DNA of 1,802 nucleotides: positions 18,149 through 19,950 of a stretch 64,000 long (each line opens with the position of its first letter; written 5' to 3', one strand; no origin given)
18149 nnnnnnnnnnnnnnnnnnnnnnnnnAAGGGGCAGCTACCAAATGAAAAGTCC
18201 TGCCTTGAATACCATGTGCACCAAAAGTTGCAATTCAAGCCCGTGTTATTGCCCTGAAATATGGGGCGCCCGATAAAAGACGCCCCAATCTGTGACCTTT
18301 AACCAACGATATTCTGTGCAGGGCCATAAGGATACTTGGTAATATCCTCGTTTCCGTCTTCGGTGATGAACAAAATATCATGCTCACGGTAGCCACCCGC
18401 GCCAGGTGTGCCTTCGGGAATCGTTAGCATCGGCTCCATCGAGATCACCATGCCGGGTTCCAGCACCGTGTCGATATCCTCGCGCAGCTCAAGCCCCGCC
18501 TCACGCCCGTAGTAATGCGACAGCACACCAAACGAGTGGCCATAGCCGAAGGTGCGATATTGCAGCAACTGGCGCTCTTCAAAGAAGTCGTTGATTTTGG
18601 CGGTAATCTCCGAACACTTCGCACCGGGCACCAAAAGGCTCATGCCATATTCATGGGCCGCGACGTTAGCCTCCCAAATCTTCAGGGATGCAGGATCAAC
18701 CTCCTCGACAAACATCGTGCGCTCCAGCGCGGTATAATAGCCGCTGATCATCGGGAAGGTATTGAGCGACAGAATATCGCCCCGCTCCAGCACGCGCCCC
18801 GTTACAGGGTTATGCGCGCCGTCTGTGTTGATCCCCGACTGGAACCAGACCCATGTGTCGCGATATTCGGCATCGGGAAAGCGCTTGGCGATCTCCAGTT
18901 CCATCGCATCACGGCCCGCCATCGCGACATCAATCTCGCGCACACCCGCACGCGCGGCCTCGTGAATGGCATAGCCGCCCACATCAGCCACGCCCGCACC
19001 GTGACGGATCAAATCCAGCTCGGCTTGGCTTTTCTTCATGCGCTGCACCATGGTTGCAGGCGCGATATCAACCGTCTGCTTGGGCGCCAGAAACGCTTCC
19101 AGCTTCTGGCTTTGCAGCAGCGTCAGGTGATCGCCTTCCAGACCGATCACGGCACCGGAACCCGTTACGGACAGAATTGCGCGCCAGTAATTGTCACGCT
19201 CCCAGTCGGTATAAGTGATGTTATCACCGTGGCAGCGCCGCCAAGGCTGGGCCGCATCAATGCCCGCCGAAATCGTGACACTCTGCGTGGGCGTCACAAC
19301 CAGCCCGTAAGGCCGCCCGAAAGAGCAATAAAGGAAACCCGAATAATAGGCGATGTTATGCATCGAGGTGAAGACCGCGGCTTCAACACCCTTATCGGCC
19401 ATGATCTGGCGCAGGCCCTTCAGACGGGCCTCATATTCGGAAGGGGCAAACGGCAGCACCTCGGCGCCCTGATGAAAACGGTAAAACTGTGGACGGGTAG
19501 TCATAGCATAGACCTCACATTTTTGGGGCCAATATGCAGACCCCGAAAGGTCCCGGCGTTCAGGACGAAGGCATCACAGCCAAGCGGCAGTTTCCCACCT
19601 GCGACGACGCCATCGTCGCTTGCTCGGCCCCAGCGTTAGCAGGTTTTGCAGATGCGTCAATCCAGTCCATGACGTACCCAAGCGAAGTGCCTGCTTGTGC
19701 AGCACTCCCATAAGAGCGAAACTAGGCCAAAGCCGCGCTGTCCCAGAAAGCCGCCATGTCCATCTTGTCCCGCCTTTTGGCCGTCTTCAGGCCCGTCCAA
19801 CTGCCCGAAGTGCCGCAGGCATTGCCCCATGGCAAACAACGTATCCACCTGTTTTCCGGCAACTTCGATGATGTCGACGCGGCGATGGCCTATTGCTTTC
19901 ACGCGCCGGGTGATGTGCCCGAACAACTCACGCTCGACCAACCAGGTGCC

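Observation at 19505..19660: Candidate novel riboswitch upstream of creatinase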

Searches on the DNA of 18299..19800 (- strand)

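Call 4: search_rna_families(source=window, start=19400, end=19800, threshold=evalue, max_evalue=10, show_alignments=3)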
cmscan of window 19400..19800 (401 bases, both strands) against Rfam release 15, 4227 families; matches with E-value up to 10: 0.
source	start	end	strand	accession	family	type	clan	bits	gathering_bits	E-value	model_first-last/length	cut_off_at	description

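Call 25: build_rna_model(alignment_id=A1, structure=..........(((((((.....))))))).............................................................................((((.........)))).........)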
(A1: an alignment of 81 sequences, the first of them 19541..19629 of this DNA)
Model R1 built from alignment A1 (81 sequences, 132 columns); structure: as given.
model positions 87; base pairs 11; branch points 1; effective number of sequences 5.65; information 0.654 bits per position. Calibrated on 0.2 Mb of random sequence (short: E-values are rough).
structure used (alignment columns):
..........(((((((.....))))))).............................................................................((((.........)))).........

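Call 26: search_with_rna_model(model_id=R1, sources=[window, L001, L002, L003, L004, L005, L006, L007, L008, L009, L010, L011, L012, L013, L014, L015, L016, L017, L018, L019, L020, L021, L022, L023, L024, L025, L026, L027, L028, L029, L030, L031, L032, L033, L034, L035, L036, L037, L038, L039, L040, L041, L042, L043, L044, L045, L046, L047, L048, L049, L050, L051, L052, L053, L054, L055, L056, L057, L058, L059, L060, L061, L062, L063, L064, L065, L066, L067, L068, L069, L070, L071, L072, L073, L074, L075, L076, L077, L078, L079, L080], max_evalue=1)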
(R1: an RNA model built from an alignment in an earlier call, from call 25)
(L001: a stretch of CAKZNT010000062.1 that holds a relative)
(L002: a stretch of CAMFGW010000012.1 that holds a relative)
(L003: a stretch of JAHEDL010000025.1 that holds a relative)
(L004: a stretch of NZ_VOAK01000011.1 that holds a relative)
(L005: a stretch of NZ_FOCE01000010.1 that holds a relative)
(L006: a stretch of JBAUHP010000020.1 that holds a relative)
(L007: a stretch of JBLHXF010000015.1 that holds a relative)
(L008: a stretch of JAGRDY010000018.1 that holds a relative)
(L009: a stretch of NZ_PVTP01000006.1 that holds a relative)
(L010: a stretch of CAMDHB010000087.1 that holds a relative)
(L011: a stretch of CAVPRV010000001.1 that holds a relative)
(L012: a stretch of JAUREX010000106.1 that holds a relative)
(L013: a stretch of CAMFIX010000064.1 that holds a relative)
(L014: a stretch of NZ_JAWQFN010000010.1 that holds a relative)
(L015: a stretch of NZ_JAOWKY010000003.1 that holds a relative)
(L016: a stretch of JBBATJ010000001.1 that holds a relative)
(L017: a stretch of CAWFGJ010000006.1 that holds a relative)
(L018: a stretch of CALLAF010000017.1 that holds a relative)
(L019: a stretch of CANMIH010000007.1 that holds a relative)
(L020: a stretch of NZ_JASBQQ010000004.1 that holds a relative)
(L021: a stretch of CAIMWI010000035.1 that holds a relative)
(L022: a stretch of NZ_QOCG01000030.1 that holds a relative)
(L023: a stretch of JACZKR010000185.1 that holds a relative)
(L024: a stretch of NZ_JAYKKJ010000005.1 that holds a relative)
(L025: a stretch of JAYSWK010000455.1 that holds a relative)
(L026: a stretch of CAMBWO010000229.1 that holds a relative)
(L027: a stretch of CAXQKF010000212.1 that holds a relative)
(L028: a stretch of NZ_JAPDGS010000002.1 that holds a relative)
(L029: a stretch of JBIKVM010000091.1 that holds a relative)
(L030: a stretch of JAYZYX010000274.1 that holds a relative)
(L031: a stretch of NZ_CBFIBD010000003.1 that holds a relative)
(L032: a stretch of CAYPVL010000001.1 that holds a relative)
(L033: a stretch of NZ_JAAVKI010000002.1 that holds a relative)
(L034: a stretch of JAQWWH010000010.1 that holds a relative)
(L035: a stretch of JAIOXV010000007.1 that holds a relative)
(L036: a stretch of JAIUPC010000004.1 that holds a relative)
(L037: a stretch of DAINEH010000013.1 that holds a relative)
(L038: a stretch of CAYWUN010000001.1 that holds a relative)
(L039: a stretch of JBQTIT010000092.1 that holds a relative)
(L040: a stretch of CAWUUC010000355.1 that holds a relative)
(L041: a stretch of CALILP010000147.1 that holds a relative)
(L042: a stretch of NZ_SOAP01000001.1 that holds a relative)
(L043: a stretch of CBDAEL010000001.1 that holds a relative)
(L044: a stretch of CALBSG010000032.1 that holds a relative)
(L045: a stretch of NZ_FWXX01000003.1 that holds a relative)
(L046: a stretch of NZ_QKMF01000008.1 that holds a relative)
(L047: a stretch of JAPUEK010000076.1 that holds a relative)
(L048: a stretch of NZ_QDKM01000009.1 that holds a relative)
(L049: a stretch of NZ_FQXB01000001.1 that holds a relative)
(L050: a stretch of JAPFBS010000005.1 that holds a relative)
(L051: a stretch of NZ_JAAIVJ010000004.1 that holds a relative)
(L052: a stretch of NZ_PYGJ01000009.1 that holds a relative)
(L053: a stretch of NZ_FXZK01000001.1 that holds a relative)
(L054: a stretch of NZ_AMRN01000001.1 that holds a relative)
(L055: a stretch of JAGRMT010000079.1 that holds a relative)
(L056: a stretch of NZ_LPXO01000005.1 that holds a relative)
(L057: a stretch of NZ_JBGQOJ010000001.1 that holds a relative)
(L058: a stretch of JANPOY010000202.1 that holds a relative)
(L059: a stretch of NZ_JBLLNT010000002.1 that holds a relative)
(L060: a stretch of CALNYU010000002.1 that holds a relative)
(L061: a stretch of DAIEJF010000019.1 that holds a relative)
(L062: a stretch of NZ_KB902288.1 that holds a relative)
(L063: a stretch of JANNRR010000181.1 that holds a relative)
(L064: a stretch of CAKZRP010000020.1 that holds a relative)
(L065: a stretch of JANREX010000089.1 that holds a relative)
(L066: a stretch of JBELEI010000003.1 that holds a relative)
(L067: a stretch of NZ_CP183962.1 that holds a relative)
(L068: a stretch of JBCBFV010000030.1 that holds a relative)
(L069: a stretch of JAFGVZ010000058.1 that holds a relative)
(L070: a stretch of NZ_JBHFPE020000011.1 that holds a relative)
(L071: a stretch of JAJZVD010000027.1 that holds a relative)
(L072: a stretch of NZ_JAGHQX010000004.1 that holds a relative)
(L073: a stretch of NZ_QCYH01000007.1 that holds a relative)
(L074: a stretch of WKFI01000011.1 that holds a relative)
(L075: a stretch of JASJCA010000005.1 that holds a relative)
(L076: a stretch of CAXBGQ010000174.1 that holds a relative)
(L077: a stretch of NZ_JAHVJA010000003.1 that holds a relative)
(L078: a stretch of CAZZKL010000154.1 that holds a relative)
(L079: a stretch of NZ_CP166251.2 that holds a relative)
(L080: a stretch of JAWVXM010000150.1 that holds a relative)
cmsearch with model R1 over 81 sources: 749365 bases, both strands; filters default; matches with E-value up to 1: 91.
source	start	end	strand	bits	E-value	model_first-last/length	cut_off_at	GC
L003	3865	3956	+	82.2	7.6e-18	1-87/87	no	0.66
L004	3836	3928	+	78.6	6e-17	1-87/87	no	0.68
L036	3861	3954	+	78.4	6.6e-17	1-87/87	no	0.68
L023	1107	1200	+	78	8.3e-17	1-87/87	no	0.73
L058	3856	3946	+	77.8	9.6e-17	1-87/87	no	0.66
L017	3870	3962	+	77.6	1.1e-16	1-87/87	no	0.73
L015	3864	3958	+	77.4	1.2e-16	1-87/87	no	0.69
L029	3872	3963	+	77.2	1.4e-16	1-87/87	no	0.72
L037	3861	3954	+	77.1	1.4e-16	1-87/87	no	0.72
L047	3855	3947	+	77.1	1.4e-16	1-87/87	no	0.7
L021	3875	3966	+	76.9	1.6e-16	1-87/87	no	0.68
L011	3863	3955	+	76.8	1.6e-16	1-87/87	no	0.73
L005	3865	3958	+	76.8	1.6e-16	1-87/87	no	0.69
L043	3866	3959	+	76.6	1.8e-16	1-87/87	no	0.72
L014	3861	3955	+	76.4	2.1e-16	1-87/87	no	0.75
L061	3869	3962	+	76.2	2.3e-16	1-87/87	no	0.76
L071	3868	3962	+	76.2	2.4e-16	1-87/87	no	0.76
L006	3862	3960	+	75.6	3.3e-16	1-87/87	no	0.68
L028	3878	3969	+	75.2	4.1e-16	1-87/87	no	0.75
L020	3862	3956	+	73.9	8.9e-16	1-87/87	no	0.76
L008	3858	3959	+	72.7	1.7e-15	1-87/87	no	0.69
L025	3884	3963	+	72.1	2.6e-15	1-87/87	no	0.66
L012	2951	3044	+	72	2.6e-15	1-87/87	no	0.7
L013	3879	3970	+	71.8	3e-15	1-87/87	no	0.73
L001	3874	3961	+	71.5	3.6e-15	1-87/87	no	0.64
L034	3866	3958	+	70.1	7.9e-15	1-87/87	no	0.65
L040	687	777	+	70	8.6e-15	1-87/87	no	0.74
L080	3903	3985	+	69.9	8.9e-15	1-87/87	no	0.66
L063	3834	3940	+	69.6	1e-14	1-87/87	no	0.65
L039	2748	2818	+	68.8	1.7e-14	1-87/87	no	0.72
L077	3894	3982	+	68.4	2.1e-14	1-87/87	no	0.62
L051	3886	3956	+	67.6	3.2e-14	1-87/87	no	0.72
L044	3887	3957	+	66.7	5.6e-14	1-87/87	no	0.7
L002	3857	3958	+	65.6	1.1e-13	1-87/87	no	0.75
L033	3837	3935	+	65.4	1.2e-13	1-87/87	no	0.59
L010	3902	3971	+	65.3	1.3e-13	1-87/87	no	0.64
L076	2549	2633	+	65.1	1.4e-13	1-87/87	no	0.71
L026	3890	3959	+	65.1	1.4e-13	1-87/87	no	0.69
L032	3880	3969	+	65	1.5e-13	1-87/87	no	0.66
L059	3841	3927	+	64.9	1.5e-13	1-87/87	no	0.61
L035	3893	3963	+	64.2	2.3e-13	1-87/87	no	0.65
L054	3837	3935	+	64.1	2.5e-13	1-87/87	no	0.61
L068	3797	3884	+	64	2.6e-13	1-87/87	no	0.61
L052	3901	3988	+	63.3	4e-13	1-87/87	no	0.61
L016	3896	3972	+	63.3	4e-13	1-87/87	no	0.64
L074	3863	3938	+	62.8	5.2e-13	1-87/87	no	0.63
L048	3872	3962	+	62.5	6.2e-13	1-87/87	no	0.63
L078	3900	3985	+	62.1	7.9e-13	1-87/87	no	0.62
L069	1382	1463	+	61.7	1e-12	1-87/87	no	0.65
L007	3876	3964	+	61.3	1.3e-12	1-87/87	no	0.64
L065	921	1014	+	61.3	1.3e-12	1-87/87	no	0.68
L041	3889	3988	+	61.2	1.3e-12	1-87/87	no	0.66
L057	3871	3962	+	60.4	2.1e-12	1-87/87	no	0.68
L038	3873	3962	+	60.3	2.2e-12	1-87/87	no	0.62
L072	3902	3989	+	60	2.6e-12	1-87/87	no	0.55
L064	3879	3984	+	59.8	2.9e-12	1-87/87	no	0.66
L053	3830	3924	+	59.5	3.6e-12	1-87/87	no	0.66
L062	3859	3938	+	59.4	3.7e-12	1-87/87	no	0.76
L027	3857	3934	+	59.3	4e-12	1-87/87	no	0.69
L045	3872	3947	+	59.1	4.5e-12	1-87/87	no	0.58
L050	3899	3985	+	58.8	5.2e-12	1-87/87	no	0.59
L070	3897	3983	+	58.8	5.4e-12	1-87/87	no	0.68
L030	3905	3977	+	58.6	5.7e-12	1-87/87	no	0.71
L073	3886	3986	+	58.6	6e-12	1-87/87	no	0.66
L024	3906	3978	+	58.5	6.3e-12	1-87/87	no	0.63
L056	3851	3929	+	57.8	9.3e-12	1-87/87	no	0.71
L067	3878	3984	+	57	1.5e-11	1-87/87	no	0.64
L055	3849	3929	+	56.9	1.5e-11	1-87/87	no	0.67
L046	3879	3949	+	56.1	2.5e-11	1-87/87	no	0.61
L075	3792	3892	+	55.5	3.4e-11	1-87/87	no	0.57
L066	3857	3936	+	54.8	5.2e-11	1-87/87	no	0.57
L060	3849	3926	+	54.6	5.7e-11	1-87/87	no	0.55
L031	3917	3990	+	54.6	5.8e-11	1-87/87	no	0.55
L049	3856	3937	+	54.5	6.3e-11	1-87/87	no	0.6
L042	3880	3951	+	54.4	6.5e-11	1-87/87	no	0.65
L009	3921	3990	+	53.7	9.7e-11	1-87/87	no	0.49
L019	3860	3930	+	52.6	1.8e-10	1-87/87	no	0.61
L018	3922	3990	+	52.1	2.5e-10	1-87/87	no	0.49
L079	3847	3927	+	50.4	6.6e-10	1-87/87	no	0.58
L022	3922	3990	+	49.8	9.2e-10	1-87/87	no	0.49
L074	7577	7660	-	45.3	1.2e-08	1-87/87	no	0.67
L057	134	207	+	20.3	0.022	1-87/87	no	0.68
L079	3160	3281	-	18.4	0.064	1-87/87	no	0.57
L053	7519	7609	-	16.8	0.17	1-87/87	no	0.67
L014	490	532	-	16.1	0.25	1-87/87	no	0.67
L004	3570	3616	+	14.9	0.48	1-87/87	no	0.64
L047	675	737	+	14.9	0.49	1-87/87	no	0.73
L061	5175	5246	-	14.7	0.52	1-87/87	no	0.74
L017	1253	1306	+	14.3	0.69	1-87/87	no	0.67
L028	7521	7557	+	13.7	0.94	1-87/87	no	0.68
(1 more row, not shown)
